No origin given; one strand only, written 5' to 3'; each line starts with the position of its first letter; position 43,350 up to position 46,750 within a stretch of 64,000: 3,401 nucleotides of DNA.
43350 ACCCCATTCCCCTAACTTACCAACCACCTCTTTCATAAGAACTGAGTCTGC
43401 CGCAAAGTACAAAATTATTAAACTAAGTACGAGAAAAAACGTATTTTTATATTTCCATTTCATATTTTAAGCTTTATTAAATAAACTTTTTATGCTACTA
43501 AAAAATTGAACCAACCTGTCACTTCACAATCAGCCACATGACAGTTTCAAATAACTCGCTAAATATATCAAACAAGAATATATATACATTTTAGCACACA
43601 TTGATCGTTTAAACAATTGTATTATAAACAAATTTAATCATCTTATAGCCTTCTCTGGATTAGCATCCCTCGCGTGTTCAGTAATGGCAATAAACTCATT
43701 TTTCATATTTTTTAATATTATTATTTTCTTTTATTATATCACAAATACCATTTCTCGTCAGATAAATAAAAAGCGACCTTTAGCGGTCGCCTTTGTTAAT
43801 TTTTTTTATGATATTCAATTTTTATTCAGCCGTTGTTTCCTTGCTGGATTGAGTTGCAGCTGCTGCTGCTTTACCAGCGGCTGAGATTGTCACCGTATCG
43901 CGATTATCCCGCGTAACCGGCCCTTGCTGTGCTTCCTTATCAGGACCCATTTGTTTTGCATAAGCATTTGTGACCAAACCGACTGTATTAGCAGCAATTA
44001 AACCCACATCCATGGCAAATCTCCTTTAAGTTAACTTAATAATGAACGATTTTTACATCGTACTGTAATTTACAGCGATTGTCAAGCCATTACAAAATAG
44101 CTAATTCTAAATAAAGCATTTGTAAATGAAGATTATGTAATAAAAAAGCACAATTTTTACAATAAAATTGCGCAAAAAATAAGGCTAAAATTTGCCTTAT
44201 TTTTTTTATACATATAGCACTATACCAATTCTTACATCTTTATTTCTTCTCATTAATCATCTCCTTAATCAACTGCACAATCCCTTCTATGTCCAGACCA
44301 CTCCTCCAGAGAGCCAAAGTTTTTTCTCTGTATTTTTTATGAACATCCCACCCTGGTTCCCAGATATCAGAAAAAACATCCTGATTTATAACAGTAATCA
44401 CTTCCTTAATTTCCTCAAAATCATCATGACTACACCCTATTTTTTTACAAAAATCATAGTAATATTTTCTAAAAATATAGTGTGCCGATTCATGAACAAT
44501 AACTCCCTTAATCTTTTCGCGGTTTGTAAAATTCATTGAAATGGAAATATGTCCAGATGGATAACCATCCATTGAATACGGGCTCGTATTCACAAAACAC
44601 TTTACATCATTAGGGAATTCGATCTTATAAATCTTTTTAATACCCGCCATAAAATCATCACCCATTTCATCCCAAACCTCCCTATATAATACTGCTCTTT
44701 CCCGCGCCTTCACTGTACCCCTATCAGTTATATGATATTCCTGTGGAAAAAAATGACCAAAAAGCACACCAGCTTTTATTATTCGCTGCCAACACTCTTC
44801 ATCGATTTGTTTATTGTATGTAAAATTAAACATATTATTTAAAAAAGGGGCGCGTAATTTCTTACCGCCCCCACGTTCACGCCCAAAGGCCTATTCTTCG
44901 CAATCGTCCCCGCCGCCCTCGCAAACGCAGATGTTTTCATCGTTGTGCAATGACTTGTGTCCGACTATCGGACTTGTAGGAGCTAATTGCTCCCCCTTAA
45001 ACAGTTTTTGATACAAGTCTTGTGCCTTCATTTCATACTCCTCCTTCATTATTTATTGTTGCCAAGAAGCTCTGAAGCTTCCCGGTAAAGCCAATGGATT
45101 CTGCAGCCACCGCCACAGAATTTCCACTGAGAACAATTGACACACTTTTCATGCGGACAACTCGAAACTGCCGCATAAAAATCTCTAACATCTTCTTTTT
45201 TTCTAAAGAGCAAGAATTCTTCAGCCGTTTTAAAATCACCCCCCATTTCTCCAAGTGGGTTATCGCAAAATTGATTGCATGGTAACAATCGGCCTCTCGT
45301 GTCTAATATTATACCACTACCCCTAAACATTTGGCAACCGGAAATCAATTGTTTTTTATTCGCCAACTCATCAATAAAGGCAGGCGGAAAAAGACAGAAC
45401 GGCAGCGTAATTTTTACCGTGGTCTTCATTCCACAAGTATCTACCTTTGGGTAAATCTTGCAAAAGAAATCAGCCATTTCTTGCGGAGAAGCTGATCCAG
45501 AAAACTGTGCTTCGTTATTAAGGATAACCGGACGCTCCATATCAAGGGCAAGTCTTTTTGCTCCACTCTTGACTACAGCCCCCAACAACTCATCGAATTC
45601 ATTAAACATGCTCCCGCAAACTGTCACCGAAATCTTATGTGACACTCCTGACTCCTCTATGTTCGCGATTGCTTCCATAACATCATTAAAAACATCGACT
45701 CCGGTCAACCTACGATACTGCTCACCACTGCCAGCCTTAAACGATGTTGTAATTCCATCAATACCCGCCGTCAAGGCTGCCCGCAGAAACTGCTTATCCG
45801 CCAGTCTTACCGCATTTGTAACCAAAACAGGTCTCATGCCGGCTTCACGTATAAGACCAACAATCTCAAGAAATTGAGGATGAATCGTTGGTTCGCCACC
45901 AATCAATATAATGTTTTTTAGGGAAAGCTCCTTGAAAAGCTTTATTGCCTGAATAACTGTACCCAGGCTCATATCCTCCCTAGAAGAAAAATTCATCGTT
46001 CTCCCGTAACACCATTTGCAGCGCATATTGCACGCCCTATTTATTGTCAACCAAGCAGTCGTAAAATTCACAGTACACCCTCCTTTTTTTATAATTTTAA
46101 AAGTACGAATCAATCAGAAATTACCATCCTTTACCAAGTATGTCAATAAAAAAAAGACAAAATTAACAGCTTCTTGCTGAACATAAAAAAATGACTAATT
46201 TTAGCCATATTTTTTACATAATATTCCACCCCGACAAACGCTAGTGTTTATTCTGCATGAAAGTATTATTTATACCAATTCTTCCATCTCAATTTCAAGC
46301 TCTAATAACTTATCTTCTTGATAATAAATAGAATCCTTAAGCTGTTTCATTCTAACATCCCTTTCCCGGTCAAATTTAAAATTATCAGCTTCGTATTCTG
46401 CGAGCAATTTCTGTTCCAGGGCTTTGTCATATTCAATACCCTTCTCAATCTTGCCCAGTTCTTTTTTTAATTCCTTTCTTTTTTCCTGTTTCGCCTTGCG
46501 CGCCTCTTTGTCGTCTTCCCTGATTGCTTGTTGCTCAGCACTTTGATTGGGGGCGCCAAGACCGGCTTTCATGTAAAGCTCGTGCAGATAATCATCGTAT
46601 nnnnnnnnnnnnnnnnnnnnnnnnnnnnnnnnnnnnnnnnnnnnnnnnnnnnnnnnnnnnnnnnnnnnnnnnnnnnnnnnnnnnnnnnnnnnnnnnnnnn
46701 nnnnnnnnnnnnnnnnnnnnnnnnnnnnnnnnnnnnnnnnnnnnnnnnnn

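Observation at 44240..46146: Self-contained radical-SAM/SPASM gene plus unannotated 46-aa Cys/Asp/Glu-rich peptide (candidate new RiPP locus), followed by an HExxH protein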

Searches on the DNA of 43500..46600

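Call 70: search_rna_families(source=window, start=43500, end=46600, threshold=evalue, max_evalue=1)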
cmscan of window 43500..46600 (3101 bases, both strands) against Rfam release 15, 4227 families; matches with E-value up to 1: 2.
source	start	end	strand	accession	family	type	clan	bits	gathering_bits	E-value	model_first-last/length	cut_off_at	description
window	43741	43807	-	RF01808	MicX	Gene; sRNA;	-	21.2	75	0.11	1-194/194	no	MicX Vibrio cholerae sRNA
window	43759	43877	-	RF00558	L20_leader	Cis-reg; leader;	-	20.5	58.7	0.84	1-127/127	no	Ribosomal protein L20 leader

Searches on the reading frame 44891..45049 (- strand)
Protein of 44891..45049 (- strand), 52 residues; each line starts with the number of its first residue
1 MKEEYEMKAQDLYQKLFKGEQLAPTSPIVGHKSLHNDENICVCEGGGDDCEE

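Call 3: search_protein_families(library=ncbifam, proteins=[window:44891-45049:-], max_evalue=1)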
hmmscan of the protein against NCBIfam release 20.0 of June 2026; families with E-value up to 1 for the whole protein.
window:44891-45049:- (52 aa): 0 families

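Call 4: search_protein_families(library=pfam, proteins=[window:44891-45049:-], max_evalue=1)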
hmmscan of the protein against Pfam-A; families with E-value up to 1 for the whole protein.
window:44891-45049:- (52 aa): 1 family
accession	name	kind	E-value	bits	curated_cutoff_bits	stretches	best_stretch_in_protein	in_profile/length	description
PF05314.16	Baculo_ODV-E27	-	0.2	11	25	1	23-43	120-140/295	Baculovirus occlusion-derived virus envelope protein EC27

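Call 58: list_cluster_members(proteins=[window:44894-45031:-, window:44894-45049:-, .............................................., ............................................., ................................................, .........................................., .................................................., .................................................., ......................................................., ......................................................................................])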
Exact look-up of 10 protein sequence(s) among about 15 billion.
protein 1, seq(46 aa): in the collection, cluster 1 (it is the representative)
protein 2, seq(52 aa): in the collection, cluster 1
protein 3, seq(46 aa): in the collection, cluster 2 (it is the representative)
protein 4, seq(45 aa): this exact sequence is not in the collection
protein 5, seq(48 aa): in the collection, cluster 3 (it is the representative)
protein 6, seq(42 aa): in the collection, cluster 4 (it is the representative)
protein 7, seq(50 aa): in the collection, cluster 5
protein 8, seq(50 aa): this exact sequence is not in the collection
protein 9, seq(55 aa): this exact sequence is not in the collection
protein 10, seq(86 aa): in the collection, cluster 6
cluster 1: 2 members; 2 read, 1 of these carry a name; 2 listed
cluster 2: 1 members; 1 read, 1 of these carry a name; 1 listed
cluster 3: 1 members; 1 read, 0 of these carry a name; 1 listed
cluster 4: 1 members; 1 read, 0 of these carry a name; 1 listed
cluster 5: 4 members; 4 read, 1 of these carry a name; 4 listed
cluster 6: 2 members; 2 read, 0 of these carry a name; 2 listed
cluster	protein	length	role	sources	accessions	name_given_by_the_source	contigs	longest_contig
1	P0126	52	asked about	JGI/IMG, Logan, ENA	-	-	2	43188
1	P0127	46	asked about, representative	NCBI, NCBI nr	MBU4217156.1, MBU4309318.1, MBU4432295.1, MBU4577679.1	hypothetical protein L6270_04995 [Candidatus Parcubacteria bacterium] | hypothetical protein [Patescibacteria group bacterium]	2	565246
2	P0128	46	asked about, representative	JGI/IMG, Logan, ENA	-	hypothetical protein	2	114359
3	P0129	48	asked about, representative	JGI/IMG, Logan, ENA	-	-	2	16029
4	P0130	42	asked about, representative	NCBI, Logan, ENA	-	-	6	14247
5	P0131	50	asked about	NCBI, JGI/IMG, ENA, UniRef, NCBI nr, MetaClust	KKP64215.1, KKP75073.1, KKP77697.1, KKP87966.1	MAG: hypothetical protein UR62_C0017G0004 [Candidatus Nomurabacteria bacterium ... | Uncharacterized protein n=2 Tax=Candidatus Nomuraibacteriota TaxID=1752729 ... | status=active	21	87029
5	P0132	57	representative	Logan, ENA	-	-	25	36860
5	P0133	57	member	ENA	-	-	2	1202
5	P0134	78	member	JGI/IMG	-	-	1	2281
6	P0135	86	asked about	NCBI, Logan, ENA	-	-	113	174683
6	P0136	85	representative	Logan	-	-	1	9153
